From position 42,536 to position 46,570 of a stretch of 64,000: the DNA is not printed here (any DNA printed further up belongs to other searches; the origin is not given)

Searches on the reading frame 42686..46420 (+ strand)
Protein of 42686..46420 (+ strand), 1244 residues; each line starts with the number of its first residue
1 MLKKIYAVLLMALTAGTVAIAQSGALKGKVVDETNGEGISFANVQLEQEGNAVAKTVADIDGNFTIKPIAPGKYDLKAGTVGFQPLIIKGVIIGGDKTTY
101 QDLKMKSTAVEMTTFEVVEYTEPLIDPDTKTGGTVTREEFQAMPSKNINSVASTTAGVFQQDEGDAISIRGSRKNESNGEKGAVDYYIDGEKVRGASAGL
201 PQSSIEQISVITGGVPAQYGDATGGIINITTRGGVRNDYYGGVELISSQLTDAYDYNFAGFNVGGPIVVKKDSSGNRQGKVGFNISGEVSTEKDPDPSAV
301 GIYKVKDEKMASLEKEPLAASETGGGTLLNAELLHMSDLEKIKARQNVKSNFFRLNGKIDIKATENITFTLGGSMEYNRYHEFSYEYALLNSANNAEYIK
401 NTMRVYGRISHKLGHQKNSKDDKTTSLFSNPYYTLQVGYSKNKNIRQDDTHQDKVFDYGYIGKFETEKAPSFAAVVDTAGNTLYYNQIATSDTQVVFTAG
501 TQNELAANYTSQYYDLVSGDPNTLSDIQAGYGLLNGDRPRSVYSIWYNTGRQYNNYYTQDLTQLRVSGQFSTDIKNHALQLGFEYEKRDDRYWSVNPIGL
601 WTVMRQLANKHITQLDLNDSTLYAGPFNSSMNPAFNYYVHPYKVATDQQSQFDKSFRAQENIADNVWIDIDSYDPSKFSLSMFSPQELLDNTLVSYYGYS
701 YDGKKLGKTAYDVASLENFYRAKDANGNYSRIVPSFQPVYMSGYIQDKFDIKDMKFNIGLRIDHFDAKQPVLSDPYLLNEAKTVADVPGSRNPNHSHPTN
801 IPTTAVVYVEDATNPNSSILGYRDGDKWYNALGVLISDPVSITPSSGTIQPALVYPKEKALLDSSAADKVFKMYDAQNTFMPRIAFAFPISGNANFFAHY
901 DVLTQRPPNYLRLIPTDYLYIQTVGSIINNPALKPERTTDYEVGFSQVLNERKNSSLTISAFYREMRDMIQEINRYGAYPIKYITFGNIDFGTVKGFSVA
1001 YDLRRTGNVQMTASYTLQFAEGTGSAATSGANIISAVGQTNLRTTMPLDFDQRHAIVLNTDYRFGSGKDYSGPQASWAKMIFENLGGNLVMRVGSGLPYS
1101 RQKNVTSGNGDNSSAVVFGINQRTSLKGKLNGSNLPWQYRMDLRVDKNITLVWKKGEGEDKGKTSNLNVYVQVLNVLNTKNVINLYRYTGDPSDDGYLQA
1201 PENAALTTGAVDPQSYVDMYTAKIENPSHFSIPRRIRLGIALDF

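Call 58: search_protein_families(library=ncbifam, proteins=[window:42686-46420:+], max_evalue=0.00001)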
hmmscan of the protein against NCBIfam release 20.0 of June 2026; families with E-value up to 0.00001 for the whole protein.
window:42686-46420:+ (1244 aa): 2 families
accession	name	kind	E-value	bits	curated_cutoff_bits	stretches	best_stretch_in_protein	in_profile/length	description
NF010010.0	PRK13483.1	equivalog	8.5e-11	40.5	927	1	911-1021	433-549/660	ligand-gated channel protein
NF049946.1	TonB_dep_CU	exception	4.9e-07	28.5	700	0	199-238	137-176/683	TonB-dependent receptor, CU motif-type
